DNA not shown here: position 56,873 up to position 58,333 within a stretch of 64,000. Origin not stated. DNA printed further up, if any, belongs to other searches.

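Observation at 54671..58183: Antisense island in the prophage: ArdC-like gene plus six small (mostly acidic) ORFs ending in an RHH gene; candidate anti-defence (anti-restriction / anti-CRISPR) operon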

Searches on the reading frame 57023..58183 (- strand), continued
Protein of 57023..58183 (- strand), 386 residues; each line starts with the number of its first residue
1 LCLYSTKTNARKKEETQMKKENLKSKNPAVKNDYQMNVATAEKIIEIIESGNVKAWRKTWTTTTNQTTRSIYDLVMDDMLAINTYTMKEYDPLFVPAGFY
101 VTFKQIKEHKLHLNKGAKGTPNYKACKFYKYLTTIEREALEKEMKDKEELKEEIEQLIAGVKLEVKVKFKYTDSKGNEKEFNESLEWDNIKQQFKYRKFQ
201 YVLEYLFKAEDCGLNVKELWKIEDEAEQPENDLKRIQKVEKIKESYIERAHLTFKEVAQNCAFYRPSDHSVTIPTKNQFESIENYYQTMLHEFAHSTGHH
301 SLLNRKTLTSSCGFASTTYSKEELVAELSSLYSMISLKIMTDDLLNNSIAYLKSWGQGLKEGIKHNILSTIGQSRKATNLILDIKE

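Call 18: find_encoding_contigs(protein=P0100, flank=8000, max_places=3)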
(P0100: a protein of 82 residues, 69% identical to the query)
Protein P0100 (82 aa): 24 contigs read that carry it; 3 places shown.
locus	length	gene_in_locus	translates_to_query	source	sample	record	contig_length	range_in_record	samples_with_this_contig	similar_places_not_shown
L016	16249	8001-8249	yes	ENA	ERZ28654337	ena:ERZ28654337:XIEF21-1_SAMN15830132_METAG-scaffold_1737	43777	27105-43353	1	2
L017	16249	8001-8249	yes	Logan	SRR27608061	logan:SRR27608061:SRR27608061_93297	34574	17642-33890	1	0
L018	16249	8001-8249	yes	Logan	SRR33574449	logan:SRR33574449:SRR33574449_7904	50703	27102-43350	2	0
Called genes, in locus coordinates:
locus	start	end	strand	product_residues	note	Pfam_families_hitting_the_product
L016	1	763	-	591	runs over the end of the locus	PF17289:Terminase_6C (faint)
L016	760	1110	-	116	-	-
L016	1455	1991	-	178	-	-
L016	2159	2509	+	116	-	-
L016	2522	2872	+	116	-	-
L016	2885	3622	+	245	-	-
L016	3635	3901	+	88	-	-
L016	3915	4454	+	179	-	-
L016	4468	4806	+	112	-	-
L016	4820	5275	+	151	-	-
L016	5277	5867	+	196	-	-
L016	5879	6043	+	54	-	-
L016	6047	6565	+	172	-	-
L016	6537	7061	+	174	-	-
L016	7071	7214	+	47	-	-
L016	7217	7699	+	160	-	-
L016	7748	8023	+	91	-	-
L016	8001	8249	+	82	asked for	-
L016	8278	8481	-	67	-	-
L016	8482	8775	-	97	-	-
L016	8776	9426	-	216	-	-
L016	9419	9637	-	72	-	-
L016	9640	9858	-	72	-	-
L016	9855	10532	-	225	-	PF07505:DUF5131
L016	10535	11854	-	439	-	PF14284:PcfJ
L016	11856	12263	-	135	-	PF14058:PcfK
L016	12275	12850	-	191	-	PF05866:RusA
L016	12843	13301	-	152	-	-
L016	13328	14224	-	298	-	-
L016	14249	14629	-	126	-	-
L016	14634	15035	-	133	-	PF00436:SSB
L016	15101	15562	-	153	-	-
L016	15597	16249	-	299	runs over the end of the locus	-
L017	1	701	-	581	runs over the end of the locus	-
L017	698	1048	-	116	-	-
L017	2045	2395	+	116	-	-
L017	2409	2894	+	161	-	-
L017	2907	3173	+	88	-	-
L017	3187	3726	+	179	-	-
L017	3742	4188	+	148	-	-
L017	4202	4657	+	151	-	-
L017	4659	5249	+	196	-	-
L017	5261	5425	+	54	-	-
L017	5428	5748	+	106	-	-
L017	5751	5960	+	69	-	-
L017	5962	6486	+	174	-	-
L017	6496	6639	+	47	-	-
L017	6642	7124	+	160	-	-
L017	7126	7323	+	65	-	-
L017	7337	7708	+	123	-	-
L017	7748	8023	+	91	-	-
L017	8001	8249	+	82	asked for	-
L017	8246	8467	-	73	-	-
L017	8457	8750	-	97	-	-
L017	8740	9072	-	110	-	-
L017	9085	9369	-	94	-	-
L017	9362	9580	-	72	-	-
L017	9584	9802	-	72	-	-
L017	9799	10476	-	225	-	PF07505:DUF5131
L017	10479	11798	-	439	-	PF14284:PcfJ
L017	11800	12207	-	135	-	PF14058:PcfK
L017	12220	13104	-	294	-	PF26128:Gad2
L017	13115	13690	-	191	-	PF05866:RusA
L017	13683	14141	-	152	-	-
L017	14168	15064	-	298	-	-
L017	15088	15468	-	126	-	-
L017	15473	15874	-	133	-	PF00436:SSB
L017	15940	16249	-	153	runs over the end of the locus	-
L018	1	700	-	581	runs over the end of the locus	-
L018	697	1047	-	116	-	-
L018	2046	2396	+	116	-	-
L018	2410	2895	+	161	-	-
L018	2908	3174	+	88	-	-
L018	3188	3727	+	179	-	-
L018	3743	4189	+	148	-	-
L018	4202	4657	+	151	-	-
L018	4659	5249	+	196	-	-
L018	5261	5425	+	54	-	-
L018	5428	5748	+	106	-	-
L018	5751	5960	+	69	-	-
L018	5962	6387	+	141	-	-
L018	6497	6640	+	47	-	-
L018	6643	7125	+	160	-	-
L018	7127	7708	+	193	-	-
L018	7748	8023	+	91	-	-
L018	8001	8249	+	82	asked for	-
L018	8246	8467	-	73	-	-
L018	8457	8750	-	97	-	-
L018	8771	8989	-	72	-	-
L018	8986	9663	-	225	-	PF07505:DUF5131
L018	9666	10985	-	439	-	PF14284:PcfJ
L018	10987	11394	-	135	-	PF14058:PcfK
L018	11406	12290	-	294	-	PF26128:Gad2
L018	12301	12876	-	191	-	PF05866:RusA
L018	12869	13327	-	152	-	-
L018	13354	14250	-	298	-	-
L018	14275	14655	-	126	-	-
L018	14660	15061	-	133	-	PF00436:SSB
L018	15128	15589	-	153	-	-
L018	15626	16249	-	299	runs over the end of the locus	-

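Call 27: find_related_loci(query=A1, collection=genome_contigs, flank=10000)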
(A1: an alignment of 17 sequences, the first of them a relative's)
Query A1 (79 aa) in genome_contigs; peptide patterns used: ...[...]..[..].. (x = any residue, [..] = any of these).
5 stretches matched a pattern; 3 encode a relative of the query (tblastn E <= 1e-3); 3 distinct loci.
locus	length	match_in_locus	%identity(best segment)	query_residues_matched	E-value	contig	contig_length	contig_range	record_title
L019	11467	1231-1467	78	3-79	3e-36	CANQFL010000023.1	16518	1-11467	MAG: uncultured Clostridia bacterium isolate Lapin-005__bin96 genome assembly, contig: Lapin-005__NODE_4670_length_16518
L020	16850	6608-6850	69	1-79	1e-32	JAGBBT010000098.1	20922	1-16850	MAG: Treponema sp. isolate RGIG8974 Water_deer_Rectum-2__c478396, whole genome shotgun sequence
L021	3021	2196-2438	69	1-79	1e-32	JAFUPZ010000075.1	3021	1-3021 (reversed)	Bacterium isolate RGIG4720 Roe_deer_Rectum.Co__c1021064, whole genome shotgun sequence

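Call 28: find_related_loci(query=A1, collection=viral_contigs, flank=10000)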
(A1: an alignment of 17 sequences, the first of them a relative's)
Query A1 (79 aa) in viral_contigs; peptide patterns used: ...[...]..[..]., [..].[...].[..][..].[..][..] (x = any residue, [..] = any of these).
25 stretches matched a pattern, but none encodes a relative of the query by tblastn (E <= 1e-3).

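Call 33: search_protein_families(library=pfam, max_evalue=0.01, proteins=[L013:4995-6800:+, L016:3915-4454:+, L016:4820-5275:+, L016:5277-5867:+, L016:2159-2509:+, L016:3635-3901:+, L016:5879-6043:+, L016:6537-7061:+, L016:7217-7699:+, L018:7127-7708:+])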
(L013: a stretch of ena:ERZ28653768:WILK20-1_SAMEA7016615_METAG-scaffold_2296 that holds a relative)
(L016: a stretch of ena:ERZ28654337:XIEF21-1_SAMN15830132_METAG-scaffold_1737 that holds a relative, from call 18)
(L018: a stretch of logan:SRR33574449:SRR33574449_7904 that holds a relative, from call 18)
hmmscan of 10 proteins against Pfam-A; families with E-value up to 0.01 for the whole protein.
L013:4995-6800:+ (601 aa): 1 family
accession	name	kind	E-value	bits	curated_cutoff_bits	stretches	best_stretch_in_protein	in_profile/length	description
PF18818.7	MPTase-PolyVal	-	1.3e-23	83.9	27.5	1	241-352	4-109/126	Zincin-like metallopeptidase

L016:3915-4454:+ (179 aa): 0 families

L016:4820-5275:+ (151 aa): 0 families

L016:5277-5867:+ (196 aa): 0 families

L016:2159-2509:+ (116 aa): 1 family
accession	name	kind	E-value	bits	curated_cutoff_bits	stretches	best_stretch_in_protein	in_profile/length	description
PF06760.16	DUF1221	-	0.0094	15.9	25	0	33-111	121-196/215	Protein of unknown function (DUF1221)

L016:3635-3901:+ (88 aa): 0 families

L016:5879-6043:+ (54 aa): 0 families

L016:6537-7061:+ (174 aa): 0 families

L016:7217-7699:+ (160 aa): 0 families

L018:7127-7708:+ (193 aa): 0 families

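Call 34: search_protein_families(library=pfam, max_evalue=0.01, proteins=[L013:6745-7161:+, L013:7326-7733:+, L013:7720-7995:+, L017:2409-2894:+, L017:5428-5748:+, L017:5751-5960:+, L016:2522-2872:+, L016:2885-3622:+, L016:4468-4806:+, L016:6047-6565:+])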
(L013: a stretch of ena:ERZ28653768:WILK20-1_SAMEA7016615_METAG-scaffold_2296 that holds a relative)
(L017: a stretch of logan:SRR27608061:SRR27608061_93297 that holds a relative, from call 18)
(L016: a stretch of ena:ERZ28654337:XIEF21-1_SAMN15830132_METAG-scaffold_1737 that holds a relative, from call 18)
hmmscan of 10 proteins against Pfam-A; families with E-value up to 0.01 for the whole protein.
L013:6745-7161:+ (138 aa): 0 families

L013:7326-7733:+ (135 aa): 0 families

L013:7720-7995:+ (91 aa): 1 family
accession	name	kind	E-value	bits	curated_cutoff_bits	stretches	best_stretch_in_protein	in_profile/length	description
PF07151.18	DUF1391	-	0.0079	16.3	27.3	0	40-57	30-47/48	Protein of unknown function (DUF1391)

L017:2409-2894:+ (161 aa): 0 families

L017:5428-5748:+ (106 aa): 0 families

L017:5751-5960:+ (69 aa): 0 families

L016:2522-2872:+ (116 aa): 0 families

L016:2885-3622:+ (245 aa): 0 families

L016:4468-4806:+ (112 aa): 0 families

L016:6047-6565:+ (172 aa): 1 family
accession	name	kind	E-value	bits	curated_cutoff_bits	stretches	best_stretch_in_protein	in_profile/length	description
PF04012.17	PspA_IM30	-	0.0022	18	33.9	1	2-44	97-139/220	PspA/IM30 family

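Call 37: find_encoding_contigs(protein=P0094, flank=10000, max_places=2)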
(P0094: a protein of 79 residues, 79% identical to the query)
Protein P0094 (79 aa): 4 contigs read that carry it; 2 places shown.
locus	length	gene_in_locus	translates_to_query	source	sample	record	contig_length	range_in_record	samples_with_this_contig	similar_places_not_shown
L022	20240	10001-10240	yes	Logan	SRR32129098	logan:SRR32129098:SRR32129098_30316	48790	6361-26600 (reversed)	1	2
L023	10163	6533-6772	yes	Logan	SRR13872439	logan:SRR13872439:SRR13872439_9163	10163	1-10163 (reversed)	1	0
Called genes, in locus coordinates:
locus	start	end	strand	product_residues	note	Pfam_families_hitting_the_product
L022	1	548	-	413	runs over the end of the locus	-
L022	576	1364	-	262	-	-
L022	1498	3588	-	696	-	-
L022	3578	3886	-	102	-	-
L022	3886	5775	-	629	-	-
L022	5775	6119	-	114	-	-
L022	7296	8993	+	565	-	-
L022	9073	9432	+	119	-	-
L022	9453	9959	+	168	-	-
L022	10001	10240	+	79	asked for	-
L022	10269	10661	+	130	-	-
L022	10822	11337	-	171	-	PF24746:DUF7694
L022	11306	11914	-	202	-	-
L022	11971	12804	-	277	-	PF04545:Sigma70_r4, PF03118:RNA_pol_A_CTD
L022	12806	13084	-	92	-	-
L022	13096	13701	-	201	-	-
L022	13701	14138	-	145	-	PF09643:YopX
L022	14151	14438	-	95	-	-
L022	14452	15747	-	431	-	PF14284:PcfJ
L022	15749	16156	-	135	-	PF14058:PcfK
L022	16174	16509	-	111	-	-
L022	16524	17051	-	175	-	-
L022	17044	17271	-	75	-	-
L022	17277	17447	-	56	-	-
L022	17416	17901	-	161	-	-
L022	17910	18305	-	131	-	-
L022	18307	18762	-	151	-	-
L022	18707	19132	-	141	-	-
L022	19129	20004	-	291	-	-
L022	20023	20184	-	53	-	PF04014:MazE_antitoxin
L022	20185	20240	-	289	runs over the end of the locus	PF03837:RecT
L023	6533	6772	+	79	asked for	-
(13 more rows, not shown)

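Call 38: find_encoding_contigs(protein=P0109, flank=10000, max_places=2)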
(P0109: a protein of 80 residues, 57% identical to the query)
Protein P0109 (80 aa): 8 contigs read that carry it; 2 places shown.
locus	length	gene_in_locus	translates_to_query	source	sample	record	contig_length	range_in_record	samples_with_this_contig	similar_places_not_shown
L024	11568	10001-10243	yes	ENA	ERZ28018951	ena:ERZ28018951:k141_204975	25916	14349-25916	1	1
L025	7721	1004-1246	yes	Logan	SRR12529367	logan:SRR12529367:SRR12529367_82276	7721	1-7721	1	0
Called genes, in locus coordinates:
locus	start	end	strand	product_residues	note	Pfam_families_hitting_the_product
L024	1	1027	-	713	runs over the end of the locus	PF16510:P22_portal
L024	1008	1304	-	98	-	-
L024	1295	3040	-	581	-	-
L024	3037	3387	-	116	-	-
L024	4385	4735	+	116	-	-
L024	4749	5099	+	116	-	-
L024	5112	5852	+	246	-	-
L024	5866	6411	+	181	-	-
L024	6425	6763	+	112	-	-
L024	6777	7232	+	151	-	-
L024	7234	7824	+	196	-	-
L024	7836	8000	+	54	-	-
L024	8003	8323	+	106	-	-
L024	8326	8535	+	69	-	-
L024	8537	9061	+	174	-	-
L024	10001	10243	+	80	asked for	-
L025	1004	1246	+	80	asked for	-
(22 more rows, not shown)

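Call 39: find_encoding_contigs(protein=P0105, flank=10000, max_places=2)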
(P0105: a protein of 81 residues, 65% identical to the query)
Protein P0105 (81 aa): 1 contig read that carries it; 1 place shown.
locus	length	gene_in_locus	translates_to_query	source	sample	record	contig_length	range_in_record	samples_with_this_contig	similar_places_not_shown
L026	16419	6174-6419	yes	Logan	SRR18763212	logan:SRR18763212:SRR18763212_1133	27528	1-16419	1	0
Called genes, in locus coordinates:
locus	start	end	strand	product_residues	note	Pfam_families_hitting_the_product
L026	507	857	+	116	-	-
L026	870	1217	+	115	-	-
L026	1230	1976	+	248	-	-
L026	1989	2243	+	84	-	-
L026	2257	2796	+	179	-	-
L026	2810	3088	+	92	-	-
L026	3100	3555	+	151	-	-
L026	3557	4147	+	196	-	-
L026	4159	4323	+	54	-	-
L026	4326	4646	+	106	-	-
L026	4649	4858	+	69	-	-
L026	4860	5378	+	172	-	-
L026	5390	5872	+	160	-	-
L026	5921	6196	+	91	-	-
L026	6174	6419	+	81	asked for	-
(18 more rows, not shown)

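Call 41: search_solved_structures(query=P0001, max_evalue=0.001, show_alignments=1)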
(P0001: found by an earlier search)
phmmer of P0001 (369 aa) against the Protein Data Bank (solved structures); distinct sequences matched with E-value up to 0.001: 2.
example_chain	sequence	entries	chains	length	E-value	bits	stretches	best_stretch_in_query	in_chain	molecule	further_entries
6i89_A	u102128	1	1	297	3.1e-14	56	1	241-364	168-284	ArdC protein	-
6sna_A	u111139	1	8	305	3.5e-14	55.8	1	241-364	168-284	ArdC protein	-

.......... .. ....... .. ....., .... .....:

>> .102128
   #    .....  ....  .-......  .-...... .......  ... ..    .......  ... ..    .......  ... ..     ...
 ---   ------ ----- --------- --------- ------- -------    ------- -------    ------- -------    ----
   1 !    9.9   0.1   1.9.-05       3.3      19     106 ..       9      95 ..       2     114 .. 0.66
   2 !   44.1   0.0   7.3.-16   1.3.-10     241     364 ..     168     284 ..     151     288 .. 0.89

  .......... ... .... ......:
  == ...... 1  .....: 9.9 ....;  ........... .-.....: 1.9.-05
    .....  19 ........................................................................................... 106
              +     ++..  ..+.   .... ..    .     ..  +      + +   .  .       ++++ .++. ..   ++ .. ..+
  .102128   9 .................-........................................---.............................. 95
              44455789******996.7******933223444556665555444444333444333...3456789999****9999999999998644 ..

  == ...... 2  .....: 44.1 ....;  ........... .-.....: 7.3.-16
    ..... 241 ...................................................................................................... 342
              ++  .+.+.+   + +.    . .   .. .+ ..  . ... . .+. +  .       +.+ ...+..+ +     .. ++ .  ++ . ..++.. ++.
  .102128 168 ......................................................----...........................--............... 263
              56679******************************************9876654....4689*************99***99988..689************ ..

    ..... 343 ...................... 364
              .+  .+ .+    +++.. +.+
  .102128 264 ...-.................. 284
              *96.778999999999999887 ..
